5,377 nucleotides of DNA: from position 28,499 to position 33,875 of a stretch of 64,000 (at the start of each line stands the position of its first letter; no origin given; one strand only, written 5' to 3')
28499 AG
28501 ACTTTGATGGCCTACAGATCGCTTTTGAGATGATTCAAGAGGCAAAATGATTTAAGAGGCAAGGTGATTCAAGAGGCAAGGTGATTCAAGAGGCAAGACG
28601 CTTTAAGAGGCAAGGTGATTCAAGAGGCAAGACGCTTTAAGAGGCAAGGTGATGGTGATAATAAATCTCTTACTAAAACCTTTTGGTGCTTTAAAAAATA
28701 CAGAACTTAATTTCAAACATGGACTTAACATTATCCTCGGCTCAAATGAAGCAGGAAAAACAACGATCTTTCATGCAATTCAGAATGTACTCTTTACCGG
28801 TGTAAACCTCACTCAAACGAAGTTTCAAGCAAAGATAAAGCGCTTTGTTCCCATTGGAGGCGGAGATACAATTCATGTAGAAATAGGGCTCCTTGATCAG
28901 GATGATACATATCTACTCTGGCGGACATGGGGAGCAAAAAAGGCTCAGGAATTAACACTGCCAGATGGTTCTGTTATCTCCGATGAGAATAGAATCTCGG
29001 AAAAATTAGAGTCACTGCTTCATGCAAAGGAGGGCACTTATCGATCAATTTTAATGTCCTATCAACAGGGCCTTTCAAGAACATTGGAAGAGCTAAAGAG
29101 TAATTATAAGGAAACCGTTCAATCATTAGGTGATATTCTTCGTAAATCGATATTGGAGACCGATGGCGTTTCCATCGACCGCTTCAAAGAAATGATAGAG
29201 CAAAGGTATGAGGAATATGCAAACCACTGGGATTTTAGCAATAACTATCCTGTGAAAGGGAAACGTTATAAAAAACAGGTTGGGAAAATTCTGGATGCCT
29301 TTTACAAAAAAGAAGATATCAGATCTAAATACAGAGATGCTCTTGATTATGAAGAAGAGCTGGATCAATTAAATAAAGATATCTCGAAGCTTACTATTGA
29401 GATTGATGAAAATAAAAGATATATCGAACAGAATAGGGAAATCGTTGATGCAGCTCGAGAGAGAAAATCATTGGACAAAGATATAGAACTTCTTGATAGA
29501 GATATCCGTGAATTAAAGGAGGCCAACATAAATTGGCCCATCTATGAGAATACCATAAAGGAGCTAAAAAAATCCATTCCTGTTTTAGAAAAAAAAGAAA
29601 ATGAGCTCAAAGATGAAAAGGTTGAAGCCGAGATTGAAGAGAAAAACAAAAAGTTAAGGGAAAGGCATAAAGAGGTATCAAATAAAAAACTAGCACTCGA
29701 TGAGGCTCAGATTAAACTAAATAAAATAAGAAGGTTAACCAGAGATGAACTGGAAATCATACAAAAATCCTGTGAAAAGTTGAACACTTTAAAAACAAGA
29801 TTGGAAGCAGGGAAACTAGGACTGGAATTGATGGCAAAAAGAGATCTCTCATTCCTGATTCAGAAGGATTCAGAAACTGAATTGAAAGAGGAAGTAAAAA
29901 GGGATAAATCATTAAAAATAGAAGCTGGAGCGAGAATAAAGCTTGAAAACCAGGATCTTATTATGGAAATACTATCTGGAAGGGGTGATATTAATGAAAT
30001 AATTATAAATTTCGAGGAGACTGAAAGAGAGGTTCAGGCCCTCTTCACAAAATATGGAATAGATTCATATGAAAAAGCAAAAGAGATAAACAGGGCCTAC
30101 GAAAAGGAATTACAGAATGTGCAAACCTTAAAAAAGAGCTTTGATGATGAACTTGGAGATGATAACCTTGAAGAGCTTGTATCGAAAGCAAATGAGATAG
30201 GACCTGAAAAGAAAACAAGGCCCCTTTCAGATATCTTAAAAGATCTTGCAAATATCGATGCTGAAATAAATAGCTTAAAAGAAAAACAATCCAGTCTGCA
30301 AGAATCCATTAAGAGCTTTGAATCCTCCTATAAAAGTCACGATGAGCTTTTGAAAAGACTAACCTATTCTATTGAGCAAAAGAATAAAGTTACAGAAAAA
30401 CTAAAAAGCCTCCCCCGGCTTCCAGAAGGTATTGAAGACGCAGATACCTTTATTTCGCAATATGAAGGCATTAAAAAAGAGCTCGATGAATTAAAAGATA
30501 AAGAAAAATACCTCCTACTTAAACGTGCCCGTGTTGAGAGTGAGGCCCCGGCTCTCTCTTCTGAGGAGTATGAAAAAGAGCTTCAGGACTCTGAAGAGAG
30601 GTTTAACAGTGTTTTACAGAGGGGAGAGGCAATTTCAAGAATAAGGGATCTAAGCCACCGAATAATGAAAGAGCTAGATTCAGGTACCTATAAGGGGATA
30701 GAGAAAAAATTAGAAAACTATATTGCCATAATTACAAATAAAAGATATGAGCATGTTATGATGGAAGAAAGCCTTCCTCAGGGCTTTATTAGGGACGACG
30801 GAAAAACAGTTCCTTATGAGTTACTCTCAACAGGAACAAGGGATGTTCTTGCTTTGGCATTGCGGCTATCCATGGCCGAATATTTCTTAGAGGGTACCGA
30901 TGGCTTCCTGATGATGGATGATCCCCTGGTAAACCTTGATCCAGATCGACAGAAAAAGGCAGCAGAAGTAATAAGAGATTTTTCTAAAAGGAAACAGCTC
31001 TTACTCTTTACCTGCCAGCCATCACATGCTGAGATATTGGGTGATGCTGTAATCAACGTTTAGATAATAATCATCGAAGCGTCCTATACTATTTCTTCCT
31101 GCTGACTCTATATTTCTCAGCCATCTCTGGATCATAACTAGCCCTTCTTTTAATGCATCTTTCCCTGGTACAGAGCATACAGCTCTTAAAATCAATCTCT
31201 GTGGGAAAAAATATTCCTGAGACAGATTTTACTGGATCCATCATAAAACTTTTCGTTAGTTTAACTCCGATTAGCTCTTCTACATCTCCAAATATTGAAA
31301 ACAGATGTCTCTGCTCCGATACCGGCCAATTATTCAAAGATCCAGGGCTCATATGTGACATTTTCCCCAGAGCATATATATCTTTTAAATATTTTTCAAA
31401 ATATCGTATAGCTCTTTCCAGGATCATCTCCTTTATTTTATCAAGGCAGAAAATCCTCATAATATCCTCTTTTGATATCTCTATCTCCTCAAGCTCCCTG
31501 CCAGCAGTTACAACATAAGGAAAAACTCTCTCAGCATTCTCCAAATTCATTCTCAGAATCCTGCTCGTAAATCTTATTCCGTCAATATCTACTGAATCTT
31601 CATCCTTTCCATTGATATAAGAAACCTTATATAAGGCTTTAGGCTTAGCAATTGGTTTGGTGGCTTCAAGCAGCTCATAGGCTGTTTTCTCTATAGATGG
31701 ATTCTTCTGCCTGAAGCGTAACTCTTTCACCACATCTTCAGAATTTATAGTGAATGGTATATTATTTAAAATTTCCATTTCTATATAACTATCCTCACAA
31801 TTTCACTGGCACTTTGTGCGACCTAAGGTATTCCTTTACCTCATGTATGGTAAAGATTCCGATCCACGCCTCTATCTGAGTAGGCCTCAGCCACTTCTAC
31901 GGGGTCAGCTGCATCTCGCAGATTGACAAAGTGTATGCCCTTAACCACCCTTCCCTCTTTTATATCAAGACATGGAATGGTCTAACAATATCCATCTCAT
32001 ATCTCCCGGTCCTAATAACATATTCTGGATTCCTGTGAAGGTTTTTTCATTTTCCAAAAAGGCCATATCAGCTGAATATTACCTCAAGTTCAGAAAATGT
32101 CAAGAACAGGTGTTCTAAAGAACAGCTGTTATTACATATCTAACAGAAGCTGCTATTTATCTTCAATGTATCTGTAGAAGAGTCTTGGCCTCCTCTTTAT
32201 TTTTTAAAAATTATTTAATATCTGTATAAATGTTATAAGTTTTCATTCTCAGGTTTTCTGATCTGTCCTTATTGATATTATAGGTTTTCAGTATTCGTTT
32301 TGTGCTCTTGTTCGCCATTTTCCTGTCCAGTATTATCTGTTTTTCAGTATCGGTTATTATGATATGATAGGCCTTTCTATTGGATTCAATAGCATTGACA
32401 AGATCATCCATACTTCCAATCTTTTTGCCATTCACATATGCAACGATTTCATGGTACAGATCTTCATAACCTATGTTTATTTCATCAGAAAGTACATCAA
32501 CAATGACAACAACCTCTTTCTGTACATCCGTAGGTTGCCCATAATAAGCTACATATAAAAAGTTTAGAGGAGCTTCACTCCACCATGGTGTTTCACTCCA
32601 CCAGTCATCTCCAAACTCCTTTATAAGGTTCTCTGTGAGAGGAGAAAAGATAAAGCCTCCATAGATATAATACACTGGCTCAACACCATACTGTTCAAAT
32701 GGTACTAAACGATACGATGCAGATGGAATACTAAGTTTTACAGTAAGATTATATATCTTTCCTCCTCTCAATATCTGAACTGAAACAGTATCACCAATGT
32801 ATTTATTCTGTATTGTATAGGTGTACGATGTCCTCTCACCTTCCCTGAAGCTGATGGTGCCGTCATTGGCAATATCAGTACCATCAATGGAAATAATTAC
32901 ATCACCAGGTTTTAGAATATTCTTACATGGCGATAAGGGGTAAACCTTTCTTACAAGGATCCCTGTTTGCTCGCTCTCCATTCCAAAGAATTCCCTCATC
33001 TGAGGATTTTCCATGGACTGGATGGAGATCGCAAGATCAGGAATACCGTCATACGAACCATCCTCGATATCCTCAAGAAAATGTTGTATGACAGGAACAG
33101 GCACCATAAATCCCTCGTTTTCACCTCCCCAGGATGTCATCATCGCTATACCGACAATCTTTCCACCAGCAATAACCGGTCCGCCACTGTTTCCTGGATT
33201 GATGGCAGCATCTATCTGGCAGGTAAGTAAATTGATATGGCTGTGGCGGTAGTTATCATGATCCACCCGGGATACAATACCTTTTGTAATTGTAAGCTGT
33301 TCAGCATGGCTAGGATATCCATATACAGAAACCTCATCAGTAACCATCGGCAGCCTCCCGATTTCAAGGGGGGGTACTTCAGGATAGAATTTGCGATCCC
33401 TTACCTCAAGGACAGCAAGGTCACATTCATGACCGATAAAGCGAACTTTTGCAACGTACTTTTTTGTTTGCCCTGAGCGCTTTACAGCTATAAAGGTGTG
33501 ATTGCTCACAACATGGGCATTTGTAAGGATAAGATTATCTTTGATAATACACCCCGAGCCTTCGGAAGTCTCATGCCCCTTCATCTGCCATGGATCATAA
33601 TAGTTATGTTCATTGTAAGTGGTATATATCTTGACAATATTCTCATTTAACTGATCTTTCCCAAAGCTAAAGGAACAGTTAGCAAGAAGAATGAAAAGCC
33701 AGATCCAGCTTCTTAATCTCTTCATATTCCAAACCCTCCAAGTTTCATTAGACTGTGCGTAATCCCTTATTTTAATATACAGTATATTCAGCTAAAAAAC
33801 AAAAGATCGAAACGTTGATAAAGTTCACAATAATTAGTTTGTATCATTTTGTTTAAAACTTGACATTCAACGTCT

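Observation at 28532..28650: Seven-copy 17-bp tandem repeat exactly at the sbcD-like/sbcC-like cistron junction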

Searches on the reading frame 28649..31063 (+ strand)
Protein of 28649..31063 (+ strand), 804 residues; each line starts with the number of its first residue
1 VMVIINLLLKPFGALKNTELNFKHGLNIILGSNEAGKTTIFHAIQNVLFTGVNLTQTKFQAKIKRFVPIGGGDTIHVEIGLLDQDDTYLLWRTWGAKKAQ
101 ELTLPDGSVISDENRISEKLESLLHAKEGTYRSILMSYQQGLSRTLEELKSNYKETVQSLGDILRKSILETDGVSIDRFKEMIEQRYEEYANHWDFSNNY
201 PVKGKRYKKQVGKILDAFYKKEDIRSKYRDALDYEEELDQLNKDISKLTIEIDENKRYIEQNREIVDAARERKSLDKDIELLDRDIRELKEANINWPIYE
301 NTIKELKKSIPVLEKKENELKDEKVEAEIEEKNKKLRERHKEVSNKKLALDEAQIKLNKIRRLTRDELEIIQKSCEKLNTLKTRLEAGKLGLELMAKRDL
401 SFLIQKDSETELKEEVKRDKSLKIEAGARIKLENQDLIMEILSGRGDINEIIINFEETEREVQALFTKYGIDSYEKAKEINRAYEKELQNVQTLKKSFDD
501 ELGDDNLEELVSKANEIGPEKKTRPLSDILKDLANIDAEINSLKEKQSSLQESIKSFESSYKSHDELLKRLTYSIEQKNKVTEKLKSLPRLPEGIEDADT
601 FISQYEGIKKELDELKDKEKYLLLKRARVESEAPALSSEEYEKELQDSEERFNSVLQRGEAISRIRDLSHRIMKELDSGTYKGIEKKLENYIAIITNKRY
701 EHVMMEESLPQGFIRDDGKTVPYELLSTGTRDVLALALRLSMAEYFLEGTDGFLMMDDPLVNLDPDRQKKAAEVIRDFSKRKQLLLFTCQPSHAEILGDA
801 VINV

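Call 4: search_protein_families(library=pfam, proteins=[window:28649-31063:+])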
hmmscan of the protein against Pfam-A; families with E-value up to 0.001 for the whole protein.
window:28649-31063:+ (804 aa): 5 families
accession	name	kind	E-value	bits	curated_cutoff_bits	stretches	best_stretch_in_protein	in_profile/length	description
PF13514.12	AAA_27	-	1e-10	42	22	1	2-60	1-62/206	AAA domain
PF02463.25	SMC_N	-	3.2e-10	40.2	40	2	4-61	2-63/220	RecF/RecN/SMC N terminal domain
PF13175.12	AAA_15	-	2.4e-07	31.2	32.1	1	2-347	1-271/374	AAA ATPase domain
PF13304.12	AAA_21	-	3.9e-07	30.9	27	1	584-786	95-295/304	AAA domain, putative AbiEii toxin, Type IV TA system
PF13476.12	AAA_23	-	0.0002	22.5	27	0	7-341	2-198/201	AAA domain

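Call 5: search_protein_families(library=ncbifam, proteins=[window:28649-31063:+])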
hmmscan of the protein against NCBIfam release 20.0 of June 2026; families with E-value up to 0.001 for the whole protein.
window:28649-31063:+ (804 aa): 13 families
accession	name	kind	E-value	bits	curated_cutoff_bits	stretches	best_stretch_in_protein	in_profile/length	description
NF041034.1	Rad50_Sulf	equivalog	9.4e-23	80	1000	2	716-777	770-830/872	DNA double-strand break repair ATPase Rad50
NF003034.1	PRK03918.1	equivalog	1.7e-18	66.1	700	2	2-123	1-120/878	DNA double-strand break repair ATPase Rad50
NF002244.0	PRK01156.1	equivalog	3.2e-13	48.7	847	2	2-95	1-87/895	DNA double-strand break repair ATPase Rad50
NF045487.1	ASRP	equivalog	3.7e-11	42.4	300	2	13-290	3-248/593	archaea-specific SMC-related protein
TIGR00611.2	recf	equivalog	5.7e-07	29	172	2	724-778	273-330/339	DNA replication/repair protein RecF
NF053563.1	Rkd4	equivalog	2.6e-06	25.9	860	0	10-138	9-136/747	arcadin-4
NF010068.0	PRK13548.1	equivalog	6.1e-06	25.5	261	0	722-782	134-193/261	heme ABC transporter ATP-binding protein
NF045780.1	TrlF_fam_ATP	equivalog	1.6e-05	23.9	350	1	13-386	298-664/944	TrlF family AAA-like ATPase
NF041760.1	PtuA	equivalog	2e-05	23.7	500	1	4-48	52-96/524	retron Ec78 anti-phage system effector ATPase PtuA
NF041035.1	Rad50_Halo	equivalog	0.00029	19.3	1000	0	419-766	493-827/883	DNA double-strand break repair ATPase Rad50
TIGR01166.1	cbiO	subfamily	0.0004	19.9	211.8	0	722-781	124-176/190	cobalt ABC transporter, ATP-binding protein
NF002572.0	PRK02224.1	equivalog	0.00044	18.7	1087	0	3-99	2-92/888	DNA double-strand break repair ATPase Rad50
TIGR03864.1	PQQ_ABC_ATP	hypoth_equivalog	0.0006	19.3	302.25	0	14-46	16-49/236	ABC transporter, ATP-binding subunit, PQQ-dependent alcohol dehydrogenase system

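Call 26: search_protein_families(library=padloc, proteins=[window:28652-31063:+], max_evalue=0.01)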
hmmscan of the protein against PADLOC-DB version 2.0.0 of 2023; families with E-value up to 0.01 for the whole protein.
window:28652-31063:+ (803 aa): 34 families (the best 25 are shown)
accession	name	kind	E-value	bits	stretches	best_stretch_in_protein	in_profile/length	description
PDLC03859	LmuB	-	6.9e-14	49.9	2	403-787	215-583/611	-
PDLC04135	mad3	-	1.9e-12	45.4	1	4-802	3-336/374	mads_3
PDLC02979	AriA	-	1.2e-10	39.8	2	1-357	1-284/373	-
PDLC00271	PtuA1|PtuA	-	1.4e-09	36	1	1-209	1-194/421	AAA ATPase domain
PDLC04164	AriA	-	4.1e-08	31.1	1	680-791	124-234/253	-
PDLC00071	GajA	-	4.9e-08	30.2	1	1-60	1-59/588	AAA ATPase domain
PDLC03865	LmuB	-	7.4e-08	29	1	406-691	520-803/1007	-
PDLC00096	GajA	-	9.9e-08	29.1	1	8-56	8-57/630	AAA ATPase domain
PDLC03863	LmuB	-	1.3e-07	28.8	1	12-290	12-283/610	-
PDLC04146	HEC-02B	-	2.2e-07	28.2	1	6-56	5-58/344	-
PDLC00279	PtuA1|PtuA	-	2.6e-07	28.1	1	3-155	6-155/416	AAA ATPase domain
PDLC04213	HEC-02A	-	3.1e-07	28.3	1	1-62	1-60/337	-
PDLC00311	PtuA1|PtuA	-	1e-06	26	1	5-50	5-50/455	AAA ATPase domain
PDLC00305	PtuA1|PtuA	-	2.1e-06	25.3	1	1-51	1-50/392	AAA ATPase domain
PDLC02980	AriA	-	4e-06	25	1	509-787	45-296/304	-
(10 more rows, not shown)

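Call 66: search_solved_structures(query=window:28652-31063:+, max_evalue=0.001)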
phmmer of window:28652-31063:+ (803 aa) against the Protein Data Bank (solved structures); distinct sequences matched with E-value up to 0.001: 15.
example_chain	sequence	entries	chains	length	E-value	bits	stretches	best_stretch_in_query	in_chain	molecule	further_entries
3qf7_A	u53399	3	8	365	7.5e-12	47.7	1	610-788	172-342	Rad50 | Probable DNA double-strand break repair Rad50 ATPase,Probable DNA double-strand break repa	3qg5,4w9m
3qkt_A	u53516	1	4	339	7.6e-12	47.7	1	691-799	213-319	DNA double-strand break repair rad50 ATPase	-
3tho_A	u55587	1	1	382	1.7e-11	46.5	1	610-794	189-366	Probable DNA double-strand break repair Rad50 ATPase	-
4nch_A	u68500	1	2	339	3.6e-11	45.4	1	691-799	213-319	DNA double-strand break repair Rad50 ATPase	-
3qku_A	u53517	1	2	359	3.7e-11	45.4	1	691-799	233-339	DNA double-strand break repair rad50 ATPase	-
4nci_A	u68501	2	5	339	4.1e-11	45.2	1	690-799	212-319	DNA double-strand break repair Rad50 ATPase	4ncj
4nck_A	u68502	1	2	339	6.9e-11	44.5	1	691-799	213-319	DNA double-strand break repair Rad50 ATPase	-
3qkr_B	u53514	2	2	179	7.4e-08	34.4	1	661-799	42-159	DNA double-strand break repair rad50 ATPase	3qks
1ii8_B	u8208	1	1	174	7.8e-08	34.4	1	689-799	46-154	Rad50 ABC-ATPase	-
1f2t_B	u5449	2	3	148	1.2e-07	33.8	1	691-799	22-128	RAD50 ABC-ATPASE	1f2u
1us8_B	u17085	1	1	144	5.7e-07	31.5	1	691-799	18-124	DNA DOUBLE-STRAND BREAK REPAIR RAD50 ATPASE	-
3aux_A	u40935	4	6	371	3.2e-06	29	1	722-803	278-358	DNA double-strand break repair rad50 ATPase | DNA double-strand break repair Rad50 ATPase,DNA double-strand break repair Rad50 ATPase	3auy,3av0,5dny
5f3w_B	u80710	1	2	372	5.8e-06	28.2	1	722-803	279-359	DNA double-strand break repair Rad50 ATPase,DNA double-strand break repair Rad50 ATPase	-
8ux9_B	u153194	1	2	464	0.00063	21.5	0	703-803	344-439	AriA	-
8v45_A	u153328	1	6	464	0.00063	21.5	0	703-803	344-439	AriA antitoxin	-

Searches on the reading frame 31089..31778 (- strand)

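Call 4: search_protein_families(library=pfam, proteins=[window:31089-31778:-])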
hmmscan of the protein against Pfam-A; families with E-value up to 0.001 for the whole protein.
window:31089-31778:- (229 aa): 1 family
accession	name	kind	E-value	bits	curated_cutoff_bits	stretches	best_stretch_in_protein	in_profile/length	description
PF02965.22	Met_synt_B12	-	3.9e-06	27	25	1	154-192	211-248/273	Vitamin B12 dependent methionine synthase, activation domain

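Call 5: search_protein_families(library=ncbifam, proteins=[window:31089-31778:-])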
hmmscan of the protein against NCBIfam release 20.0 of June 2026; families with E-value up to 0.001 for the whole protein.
window:31089-31778:- (229 aa): 0 families

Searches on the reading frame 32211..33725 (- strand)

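Call 4: search_protein_families(library=pfam, proteins=[window:32211-33725:-])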
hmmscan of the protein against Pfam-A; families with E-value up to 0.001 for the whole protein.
window:32211-33725:- (504 aa): 6 families
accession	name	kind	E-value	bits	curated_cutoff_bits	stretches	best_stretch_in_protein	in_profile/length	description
PF17815.7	PDZ_3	-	1.1e-40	139.2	22.8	1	341-490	1-144/145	PDZ domain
PF13365.12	Trypsin_2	-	1.1e-22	81.8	27.6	1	56-193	1-144/144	Trypsin-like peptidase domain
PF00089.32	Trypsin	-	5.9e-19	69.2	20.6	1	41-212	9-215/220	Trypsin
PF13180.12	PDZ_2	-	1.6e-12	47.9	27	1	249-331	7-80/80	PDZ domain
PF00595.29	PDZ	-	1.1e-05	26.2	23.2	1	248-287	13-59/81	PDZ domain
PF17820.7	PDZ_6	-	9.4e-05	22.5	27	0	260-285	4-30/54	PDZ domain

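Call 5: search_protein_families(library=ncbifam, proteins=[window:32211-33725:-])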
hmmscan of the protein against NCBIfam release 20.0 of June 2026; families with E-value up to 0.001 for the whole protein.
window:32211-33725:- (504 aa): 13 families
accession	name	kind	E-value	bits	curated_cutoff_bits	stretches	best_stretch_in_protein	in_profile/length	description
TIGR02037.1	degP_htrA_DO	subfamily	7.8e-42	143.7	416.2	1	48-332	54-328/434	Do family serine endopeptidase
NF041521.1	HhoA_HhoB_HtrA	equivalog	7.8e-29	101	450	1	46-331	49-331/335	HhoA/HhoB/HtrA family serine endopeptidase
NF047968.1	SerProtHtrA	equivalog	1e-28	100.8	470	1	30-331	66-357/357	serine protease HtrA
TIGR02038.1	protease_degS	equivalog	2.3e-23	82.9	422.95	1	29-330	57-345/351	outer membrane-stress sensor serine endopeptidase DegS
NF033740.0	MarP_fam_protase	equivalog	2.1e-21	76.4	250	1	51-219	208-376/390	MarP family serine protease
NF008147.1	PRK10898.1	equivalog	3.1e-20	72.6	408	1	27-284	55-310/352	outer membrane-stress sensor serine endopeptidase DegS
NF040960.1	MamE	equivalog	7.3e-19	67.8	800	1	54-220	122-293/659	magnetosome formation protease MamE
NF007526.1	PRK10139.1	equivalog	7.9e-18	64.4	756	1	54-332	91-360/456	serine endoprotease DegQ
NF008189.1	PRK10942.1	equivalog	1.1e-17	63.6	720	1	54-332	113-382/477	serine endoprotease DegP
NF053637.1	SerProtHtrAspr2045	equivalog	3.6e-17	62.4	650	1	52-332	101-387/394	serine protease HtrA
NF040961.1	MamO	equivalog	5.2e-10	38.3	800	1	53-220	97-267/648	magnetosome protein MamO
NF050055.1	SerProtHtrAMycob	equivalog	1.2e-08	34.4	800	1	50-329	223-496/502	serine protease HtrA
NF041199.1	trx7_PDZ_seleno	equivalog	4.5e-05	22.5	300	1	244-331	307-390/390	Trx7/PDZ domain-containing (seleno)protein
